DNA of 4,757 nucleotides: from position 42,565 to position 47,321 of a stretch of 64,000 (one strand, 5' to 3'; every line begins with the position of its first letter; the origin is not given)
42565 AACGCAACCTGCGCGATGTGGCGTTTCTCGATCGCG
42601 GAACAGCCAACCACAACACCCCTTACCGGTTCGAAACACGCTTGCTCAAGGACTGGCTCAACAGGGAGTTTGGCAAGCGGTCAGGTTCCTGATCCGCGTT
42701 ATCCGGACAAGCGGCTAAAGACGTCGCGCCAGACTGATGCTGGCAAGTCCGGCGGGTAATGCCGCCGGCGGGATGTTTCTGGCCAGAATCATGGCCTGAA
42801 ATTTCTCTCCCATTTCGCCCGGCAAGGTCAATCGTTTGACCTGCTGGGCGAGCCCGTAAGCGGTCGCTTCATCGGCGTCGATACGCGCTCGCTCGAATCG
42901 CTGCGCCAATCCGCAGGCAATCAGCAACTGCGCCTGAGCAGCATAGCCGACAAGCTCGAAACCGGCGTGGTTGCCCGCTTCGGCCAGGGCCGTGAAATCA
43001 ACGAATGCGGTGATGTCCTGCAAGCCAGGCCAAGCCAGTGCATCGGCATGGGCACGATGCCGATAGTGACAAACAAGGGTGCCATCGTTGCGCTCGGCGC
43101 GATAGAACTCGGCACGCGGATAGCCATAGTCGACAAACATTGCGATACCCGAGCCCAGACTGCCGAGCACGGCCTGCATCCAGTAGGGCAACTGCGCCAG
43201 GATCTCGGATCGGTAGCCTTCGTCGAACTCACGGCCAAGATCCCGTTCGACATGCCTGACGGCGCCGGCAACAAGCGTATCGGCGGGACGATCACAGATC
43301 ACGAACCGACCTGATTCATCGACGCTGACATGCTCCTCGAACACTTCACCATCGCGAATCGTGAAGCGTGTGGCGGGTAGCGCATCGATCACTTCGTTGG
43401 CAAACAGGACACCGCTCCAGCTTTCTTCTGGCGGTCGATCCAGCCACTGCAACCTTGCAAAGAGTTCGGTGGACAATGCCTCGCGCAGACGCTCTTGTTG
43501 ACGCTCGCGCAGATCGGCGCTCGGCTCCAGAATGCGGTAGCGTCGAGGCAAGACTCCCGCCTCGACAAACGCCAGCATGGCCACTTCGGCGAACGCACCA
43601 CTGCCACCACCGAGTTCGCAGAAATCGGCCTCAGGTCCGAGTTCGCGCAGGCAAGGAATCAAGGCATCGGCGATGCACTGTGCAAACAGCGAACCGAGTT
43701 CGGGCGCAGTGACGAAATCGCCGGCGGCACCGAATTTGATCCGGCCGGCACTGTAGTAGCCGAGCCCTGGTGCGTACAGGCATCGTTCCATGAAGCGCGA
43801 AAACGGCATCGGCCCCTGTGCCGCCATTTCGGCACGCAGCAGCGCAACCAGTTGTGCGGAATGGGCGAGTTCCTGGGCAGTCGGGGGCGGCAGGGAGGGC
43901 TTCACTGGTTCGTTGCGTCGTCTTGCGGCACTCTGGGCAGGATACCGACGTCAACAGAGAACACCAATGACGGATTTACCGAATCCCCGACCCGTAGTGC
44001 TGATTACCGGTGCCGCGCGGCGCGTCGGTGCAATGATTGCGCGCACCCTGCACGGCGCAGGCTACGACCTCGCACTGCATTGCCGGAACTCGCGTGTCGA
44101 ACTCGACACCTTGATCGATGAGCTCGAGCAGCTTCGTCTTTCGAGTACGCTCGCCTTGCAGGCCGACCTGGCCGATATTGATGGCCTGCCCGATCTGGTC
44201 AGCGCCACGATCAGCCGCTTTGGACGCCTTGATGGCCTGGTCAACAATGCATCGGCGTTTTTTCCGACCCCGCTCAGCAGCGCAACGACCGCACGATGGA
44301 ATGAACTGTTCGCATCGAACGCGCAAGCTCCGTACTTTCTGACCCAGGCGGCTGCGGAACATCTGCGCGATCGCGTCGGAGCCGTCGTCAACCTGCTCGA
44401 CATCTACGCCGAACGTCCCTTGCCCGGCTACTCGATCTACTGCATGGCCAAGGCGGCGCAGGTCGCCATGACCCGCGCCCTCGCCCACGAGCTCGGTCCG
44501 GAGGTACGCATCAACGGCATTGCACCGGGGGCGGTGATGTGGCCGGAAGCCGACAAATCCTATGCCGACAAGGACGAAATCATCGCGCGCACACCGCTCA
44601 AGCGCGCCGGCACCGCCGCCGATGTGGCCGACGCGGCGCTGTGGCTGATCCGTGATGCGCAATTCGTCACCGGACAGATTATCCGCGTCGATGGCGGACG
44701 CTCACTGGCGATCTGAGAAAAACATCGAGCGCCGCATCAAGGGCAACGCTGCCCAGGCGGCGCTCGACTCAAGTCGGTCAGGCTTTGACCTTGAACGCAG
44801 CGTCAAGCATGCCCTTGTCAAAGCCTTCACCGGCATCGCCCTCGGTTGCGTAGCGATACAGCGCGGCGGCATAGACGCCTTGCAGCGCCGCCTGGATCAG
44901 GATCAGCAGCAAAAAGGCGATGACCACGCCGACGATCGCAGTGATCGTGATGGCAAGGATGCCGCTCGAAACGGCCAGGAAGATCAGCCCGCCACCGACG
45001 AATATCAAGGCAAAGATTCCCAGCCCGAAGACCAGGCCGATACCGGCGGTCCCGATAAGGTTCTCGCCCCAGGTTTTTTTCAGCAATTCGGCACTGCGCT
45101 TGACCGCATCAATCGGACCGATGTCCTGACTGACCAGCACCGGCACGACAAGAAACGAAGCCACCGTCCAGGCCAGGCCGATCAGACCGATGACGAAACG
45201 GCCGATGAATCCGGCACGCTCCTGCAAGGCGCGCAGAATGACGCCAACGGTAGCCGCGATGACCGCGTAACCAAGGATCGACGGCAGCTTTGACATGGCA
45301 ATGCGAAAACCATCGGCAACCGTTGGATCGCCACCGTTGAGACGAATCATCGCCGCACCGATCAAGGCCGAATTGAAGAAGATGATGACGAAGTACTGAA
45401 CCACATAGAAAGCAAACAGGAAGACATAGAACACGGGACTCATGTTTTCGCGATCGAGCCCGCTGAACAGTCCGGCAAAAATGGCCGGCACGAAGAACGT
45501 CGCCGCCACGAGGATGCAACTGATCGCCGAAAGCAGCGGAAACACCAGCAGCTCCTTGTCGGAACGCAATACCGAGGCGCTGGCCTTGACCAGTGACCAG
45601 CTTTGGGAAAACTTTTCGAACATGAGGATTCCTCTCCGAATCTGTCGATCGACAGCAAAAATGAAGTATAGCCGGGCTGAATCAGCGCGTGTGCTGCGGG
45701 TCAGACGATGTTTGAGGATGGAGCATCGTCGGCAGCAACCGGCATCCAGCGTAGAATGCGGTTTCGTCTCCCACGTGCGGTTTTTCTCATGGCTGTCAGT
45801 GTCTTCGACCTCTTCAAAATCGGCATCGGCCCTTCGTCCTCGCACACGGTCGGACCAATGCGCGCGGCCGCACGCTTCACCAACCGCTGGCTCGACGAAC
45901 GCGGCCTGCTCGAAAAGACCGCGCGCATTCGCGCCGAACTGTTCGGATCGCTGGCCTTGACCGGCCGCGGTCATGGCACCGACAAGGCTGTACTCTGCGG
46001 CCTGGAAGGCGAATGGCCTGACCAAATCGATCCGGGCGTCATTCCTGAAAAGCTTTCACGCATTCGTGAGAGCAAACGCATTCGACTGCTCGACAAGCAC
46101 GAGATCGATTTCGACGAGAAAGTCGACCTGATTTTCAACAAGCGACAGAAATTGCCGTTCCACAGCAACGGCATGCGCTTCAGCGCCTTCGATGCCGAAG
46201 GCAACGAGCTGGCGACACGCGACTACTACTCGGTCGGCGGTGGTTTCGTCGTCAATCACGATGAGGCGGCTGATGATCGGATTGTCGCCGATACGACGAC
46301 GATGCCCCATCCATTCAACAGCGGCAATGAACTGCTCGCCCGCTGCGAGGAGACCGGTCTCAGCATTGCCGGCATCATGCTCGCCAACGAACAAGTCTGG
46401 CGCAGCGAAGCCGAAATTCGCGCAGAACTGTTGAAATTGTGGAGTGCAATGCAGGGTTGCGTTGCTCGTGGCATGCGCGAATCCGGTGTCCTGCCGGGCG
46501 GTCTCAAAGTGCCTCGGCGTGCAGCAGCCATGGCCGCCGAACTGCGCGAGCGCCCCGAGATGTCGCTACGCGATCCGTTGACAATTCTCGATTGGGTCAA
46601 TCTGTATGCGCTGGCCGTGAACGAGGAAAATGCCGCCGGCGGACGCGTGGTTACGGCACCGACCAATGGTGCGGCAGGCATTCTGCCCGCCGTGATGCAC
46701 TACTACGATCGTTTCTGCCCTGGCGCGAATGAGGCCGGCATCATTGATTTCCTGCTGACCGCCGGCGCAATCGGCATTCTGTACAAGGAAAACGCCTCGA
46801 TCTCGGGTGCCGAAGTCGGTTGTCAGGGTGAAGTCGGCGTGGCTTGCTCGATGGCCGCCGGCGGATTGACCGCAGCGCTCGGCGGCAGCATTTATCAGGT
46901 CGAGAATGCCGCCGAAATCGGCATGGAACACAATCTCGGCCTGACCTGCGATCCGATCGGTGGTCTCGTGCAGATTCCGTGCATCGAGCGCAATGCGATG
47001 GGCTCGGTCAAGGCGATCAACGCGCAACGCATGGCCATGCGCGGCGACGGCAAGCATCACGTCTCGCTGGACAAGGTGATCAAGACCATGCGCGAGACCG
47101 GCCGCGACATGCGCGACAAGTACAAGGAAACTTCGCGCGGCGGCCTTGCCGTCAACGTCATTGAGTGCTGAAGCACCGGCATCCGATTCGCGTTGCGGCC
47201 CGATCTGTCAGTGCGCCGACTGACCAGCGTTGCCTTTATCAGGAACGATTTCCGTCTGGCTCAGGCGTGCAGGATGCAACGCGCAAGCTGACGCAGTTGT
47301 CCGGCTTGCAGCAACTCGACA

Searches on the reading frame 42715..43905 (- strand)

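Call 38: search_protein_families(library=pfam, proteins=[window:42715-43905:-], max_evalue=0.0001)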
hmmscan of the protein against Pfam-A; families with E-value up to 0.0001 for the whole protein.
window:42715-43905:- (396 aa): 1 family
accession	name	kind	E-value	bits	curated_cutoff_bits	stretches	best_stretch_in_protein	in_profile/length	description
PF02636.23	Methyltransf_28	-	1.1e-50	172.9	23.3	1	77-321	1-248/249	Putative S-adenosyl-L-methionine-dependent methyltransferase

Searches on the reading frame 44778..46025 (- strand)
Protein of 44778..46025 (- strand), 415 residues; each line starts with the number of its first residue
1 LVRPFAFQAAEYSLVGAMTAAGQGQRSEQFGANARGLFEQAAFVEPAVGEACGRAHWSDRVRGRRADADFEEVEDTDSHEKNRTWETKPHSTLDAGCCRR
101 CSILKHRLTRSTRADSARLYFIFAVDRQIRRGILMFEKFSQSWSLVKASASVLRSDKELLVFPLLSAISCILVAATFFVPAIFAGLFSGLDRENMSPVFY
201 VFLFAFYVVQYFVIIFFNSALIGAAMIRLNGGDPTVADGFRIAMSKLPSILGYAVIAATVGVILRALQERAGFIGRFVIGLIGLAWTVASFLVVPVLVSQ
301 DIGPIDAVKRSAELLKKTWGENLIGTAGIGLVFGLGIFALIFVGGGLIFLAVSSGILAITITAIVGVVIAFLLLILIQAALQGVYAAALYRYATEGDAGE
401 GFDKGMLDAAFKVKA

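Call 38: search_protein_families(library=pfam, proteins=[window:44778-46025:-], max_evalue=0.0001)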
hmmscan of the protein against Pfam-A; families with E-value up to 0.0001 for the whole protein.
window:44778-46025:- (415 aa): 1 family
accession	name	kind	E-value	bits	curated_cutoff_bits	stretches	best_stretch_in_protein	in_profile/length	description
PF19656.5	DUF6159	-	2.2e-69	233.9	27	1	199-399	3-203/204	Family of unknown function (DUF6159)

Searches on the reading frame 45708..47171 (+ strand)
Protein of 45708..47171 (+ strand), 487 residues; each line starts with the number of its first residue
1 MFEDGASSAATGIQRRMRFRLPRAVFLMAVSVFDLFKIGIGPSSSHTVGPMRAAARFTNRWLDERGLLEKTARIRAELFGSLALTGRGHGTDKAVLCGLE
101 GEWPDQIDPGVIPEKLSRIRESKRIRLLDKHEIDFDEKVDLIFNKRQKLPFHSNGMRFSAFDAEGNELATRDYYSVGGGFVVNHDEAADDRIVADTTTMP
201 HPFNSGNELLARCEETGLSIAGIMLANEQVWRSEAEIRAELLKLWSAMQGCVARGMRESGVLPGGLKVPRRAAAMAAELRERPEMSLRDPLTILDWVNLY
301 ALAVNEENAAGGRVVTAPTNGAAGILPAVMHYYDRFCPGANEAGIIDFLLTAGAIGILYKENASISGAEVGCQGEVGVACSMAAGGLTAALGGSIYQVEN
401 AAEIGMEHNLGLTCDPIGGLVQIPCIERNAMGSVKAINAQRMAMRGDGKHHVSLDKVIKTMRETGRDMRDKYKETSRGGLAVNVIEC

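Call 38: search_protein_families(library=pfam, proteins=[window:45708-47171:+], max_evalue=0.0001)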
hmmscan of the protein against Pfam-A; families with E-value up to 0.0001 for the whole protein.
window:45708-47171:+ (487 aa): 2 families
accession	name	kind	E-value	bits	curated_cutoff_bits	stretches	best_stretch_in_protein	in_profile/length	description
PF03313.21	SDH_alpha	-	7.6e-91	304.8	26.4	1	215-481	1-260/260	Serine dehydratase alpha chain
PF03315.21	SDH_beta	-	5e-64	215.7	26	1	31-185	1-154/155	Serine dehydratase beta chain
